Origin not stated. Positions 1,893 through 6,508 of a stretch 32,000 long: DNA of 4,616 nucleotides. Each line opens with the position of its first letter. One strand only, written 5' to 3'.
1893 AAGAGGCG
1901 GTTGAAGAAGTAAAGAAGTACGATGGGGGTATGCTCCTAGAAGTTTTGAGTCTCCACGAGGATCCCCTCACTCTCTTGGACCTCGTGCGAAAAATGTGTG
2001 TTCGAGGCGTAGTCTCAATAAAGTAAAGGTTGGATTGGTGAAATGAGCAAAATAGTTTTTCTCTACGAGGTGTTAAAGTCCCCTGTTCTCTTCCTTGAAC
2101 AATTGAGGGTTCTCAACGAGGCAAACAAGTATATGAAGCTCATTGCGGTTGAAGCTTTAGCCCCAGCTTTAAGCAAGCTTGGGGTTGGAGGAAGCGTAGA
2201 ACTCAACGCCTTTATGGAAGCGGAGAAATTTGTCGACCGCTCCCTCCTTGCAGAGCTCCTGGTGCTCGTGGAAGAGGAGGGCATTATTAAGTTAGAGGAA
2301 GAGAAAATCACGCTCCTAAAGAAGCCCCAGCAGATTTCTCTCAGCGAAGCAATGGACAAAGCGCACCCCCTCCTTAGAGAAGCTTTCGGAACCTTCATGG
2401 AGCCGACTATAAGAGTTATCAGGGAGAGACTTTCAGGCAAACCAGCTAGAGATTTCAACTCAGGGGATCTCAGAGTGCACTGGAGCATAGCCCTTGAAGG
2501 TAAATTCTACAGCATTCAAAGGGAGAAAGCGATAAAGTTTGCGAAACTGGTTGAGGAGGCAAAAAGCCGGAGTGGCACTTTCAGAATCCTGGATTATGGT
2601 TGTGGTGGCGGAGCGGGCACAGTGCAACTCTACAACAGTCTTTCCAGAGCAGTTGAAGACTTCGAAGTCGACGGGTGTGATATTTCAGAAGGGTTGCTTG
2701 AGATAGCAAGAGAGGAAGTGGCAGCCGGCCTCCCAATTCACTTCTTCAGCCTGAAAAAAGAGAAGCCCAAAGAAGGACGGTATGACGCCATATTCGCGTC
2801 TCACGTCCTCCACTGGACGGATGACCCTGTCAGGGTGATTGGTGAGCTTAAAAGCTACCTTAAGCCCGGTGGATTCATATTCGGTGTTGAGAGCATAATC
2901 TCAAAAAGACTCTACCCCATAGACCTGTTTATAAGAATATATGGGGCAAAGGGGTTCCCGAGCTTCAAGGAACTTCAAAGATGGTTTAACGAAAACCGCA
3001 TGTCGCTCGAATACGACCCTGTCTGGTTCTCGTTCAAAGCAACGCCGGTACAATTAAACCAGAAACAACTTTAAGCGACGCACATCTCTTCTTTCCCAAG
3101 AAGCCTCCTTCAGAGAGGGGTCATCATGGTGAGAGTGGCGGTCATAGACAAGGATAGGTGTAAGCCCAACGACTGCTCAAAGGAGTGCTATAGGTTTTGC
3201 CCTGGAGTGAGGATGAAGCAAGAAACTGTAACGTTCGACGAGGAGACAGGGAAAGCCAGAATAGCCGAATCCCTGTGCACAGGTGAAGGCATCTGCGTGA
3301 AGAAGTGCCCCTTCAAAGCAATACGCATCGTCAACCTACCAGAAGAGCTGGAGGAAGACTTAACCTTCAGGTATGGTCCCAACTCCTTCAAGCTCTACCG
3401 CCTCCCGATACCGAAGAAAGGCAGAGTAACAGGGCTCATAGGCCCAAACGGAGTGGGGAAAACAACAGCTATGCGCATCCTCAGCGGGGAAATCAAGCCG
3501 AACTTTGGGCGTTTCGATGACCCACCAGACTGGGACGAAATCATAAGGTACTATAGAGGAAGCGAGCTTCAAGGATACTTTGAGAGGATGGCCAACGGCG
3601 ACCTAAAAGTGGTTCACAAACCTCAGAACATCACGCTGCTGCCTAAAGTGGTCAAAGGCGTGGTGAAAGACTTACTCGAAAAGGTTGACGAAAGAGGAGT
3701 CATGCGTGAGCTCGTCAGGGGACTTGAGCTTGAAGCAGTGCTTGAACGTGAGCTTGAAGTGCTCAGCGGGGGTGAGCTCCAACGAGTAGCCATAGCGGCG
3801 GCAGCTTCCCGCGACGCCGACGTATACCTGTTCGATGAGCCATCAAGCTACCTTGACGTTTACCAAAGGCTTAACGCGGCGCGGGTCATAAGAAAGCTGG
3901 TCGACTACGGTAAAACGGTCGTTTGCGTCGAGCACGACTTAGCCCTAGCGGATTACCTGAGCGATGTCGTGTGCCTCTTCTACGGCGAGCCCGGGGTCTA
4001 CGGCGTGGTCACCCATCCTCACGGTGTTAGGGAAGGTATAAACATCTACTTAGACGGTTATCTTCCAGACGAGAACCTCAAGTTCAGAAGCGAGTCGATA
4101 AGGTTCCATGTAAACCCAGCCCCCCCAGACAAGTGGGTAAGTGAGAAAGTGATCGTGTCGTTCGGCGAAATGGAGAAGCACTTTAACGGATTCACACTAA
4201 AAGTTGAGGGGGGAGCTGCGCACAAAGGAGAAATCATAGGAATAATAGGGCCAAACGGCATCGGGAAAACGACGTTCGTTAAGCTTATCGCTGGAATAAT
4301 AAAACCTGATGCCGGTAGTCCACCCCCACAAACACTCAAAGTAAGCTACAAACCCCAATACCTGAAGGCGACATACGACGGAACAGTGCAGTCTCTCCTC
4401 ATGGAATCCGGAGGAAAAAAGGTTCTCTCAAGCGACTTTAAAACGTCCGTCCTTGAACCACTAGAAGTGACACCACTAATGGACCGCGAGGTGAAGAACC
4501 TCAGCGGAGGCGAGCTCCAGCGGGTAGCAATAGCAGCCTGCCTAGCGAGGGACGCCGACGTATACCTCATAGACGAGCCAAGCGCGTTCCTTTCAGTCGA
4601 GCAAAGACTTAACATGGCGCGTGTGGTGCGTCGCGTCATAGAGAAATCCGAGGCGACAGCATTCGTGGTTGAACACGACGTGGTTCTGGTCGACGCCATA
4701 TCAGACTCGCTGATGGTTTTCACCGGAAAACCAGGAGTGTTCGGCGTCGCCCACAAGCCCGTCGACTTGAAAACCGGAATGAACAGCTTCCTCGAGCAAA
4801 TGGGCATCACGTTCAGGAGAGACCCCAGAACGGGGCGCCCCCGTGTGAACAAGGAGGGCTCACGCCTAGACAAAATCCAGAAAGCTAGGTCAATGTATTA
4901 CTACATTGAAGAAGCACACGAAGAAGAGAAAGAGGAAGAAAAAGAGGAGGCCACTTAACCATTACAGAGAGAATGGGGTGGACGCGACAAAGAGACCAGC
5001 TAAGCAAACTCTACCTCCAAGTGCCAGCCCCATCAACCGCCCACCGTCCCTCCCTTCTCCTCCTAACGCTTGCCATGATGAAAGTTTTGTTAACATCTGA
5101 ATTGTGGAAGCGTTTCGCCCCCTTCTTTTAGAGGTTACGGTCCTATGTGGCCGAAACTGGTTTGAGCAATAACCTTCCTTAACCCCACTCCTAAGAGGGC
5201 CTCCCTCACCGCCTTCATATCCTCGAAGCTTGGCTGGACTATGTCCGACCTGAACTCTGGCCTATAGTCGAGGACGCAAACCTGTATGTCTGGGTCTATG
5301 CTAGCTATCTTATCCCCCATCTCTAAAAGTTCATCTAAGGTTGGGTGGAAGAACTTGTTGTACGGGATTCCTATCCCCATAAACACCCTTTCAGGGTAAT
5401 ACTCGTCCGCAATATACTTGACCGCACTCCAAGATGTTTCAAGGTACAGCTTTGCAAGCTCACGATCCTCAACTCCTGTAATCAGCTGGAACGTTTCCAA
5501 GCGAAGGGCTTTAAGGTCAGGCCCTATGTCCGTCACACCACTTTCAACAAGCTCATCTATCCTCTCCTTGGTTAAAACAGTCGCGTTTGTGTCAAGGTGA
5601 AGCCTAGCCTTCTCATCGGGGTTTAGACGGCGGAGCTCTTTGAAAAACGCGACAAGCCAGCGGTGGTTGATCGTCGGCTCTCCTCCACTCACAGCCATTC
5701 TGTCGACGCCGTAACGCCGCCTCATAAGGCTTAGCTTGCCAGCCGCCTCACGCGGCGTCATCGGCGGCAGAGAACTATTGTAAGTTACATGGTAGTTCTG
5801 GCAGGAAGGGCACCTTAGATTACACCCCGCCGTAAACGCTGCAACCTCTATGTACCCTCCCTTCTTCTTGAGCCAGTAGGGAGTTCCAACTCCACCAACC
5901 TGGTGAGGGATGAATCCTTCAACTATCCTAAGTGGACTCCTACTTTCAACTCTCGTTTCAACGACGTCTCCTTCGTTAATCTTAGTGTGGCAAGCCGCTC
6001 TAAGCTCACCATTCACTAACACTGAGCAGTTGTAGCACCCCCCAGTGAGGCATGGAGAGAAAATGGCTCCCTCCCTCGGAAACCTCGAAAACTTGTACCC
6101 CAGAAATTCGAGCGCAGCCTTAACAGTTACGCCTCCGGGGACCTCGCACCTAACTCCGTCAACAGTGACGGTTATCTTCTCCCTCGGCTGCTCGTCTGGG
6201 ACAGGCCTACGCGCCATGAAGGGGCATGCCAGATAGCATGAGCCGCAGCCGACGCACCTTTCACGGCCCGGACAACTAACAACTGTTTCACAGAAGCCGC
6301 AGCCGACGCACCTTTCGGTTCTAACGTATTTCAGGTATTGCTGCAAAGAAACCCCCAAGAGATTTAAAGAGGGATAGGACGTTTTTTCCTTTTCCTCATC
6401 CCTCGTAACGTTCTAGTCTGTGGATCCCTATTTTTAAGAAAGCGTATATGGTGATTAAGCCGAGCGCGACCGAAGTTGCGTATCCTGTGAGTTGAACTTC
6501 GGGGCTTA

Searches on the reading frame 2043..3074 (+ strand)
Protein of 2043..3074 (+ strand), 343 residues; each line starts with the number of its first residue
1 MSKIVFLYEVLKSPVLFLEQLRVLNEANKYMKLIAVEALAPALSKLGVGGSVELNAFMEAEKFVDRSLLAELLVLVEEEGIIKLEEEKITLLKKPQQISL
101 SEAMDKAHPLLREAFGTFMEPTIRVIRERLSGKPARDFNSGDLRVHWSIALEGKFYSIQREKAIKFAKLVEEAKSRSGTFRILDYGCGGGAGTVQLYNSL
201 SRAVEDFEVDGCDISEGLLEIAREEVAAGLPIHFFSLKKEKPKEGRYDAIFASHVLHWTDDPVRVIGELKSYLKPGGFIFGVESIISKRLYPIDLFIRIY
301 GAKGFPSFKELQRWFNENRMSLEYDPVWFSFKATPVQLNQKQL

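Call 61: search_protein_families(library=pfam, proteins=[window:2043-3074:+], max_evalue=0.00001)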
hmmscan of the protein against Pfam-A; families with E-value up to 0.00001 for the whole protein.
window:2043-3074:+ (343 aa): 6 families
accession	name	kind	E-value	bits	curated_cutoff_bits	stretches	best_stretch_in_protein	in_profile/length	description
PF08242.18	Methyltransf_12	-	2.9e-15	57.2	30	1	183-279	1-98/98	Methyltransferase domain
PF13649.12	Methyltransf_25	-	6.4e-14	52.9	27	1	182-277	1-97/97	Methyltransferase domain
PF08241.18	Methyltransf_11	-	1.1e-13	52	21.2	1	183-280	1-94/95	Methyltransferase domain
PF13489.12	Methyltransf_23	-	6.7e-13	49.1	27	1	169-320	16-134/164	Methyltransferase domain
PF13847.12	Methyltransf_31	-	2.4e-10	40.7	27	1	181-279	6-107/145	Methyltransferase domain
PF01209.24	Ubie_methyltran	-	1.8e-06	27.9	20.1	1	170-284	40-154/233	ubiE/COQ5 methyltransferase family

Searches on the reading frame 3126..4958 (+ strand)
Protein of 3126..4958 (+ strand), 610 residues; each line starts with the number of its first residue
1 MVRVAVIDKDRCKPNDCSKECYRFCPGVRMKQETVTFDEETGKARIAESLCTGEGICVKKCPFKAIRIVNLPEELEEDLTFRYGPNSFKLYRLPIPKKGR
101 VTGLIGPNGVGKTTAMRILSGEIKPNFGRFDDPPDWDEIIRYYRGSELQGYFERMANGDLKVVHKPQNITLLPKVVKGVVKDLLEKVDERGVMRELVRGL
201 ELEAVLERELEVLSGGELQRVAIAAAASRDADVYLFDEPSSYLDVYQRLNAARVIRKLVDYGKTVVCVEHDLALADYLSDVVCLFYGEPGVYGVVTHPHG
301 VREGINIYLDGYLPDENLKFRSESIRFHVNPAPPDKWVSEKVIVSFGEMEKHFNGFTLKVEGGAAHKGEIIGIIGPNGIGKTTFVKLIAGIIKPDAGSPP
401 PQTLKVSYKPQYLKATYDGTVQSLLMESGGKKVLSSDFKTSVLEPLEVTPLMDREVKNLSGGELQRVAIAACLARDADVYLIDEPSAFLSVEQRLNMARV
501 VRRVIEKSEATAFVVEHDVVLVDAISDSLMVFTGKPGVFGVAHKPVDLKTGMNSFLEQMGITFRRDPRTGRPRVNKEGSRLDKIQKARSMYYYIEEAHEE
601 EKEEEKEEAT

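Call 61: search_protein_families(library=pfam, proteins=[window:3126-4958:+], max_evalue=0.00001)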
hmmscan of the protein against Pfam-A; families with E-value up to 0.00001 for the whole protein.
window:3126-4958:+ (610 aa): 5 families
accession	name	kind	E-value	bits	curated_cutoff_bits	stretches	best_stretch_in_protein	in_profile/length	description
PF00005.33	ABC_tran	-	3.7e-40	138.1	25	2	366-486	9-136/137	ABC transporter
PF13304.12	AAA_21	-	4.9e-16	60.1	27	0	101-140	1-49/304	AAA domain, putative AbiEii toxin, Type IV TA system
PF04068.21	Fer4_RLI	-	5e-10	39.4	23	1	2-33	1-35/35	Possible Fer4-like domain in RNase L inhibitor, RLI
PF02463.25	SMC_N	-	1.8e-09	37.8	40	0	210-261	134-189/220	RecF/RecN/SMC N terminal domain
PF00004.35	AAA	-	7.7e-07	30.1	21.2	0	104-131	3-30/131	ATPase family associated with various cellular activities (AAA)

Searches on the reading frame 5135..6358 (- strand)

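Call 61: search_protein_families(library=pfam, proteins=[window:5135-6358:-], max_evalue=0.00001)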
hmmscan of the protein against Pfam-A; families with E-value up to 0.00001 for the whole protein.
window:5135-6358:- (407 aa): 4 families
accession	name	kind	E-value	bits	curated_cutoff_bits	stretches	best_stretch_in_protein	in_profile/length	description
PF04055.27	Radical_SAM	-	4.5e-18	66.4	29.5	1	175-332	3-152/166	Radical SAM superfamily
PF13510.11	Fer2_4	-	2.9e-10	40.5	22.8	1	60-136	2-80/82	2Fe-2S iron-sulfur cluster binding domain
PF13353.11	Fer4_12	-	6.6e-08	33.4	22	1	172-251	8-86/137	4Fe-4S single cluster domain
PF00037.32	Fer4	-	7.2e-07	29.2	21.1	0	33-50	6-23/24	4Fe-4S binding domain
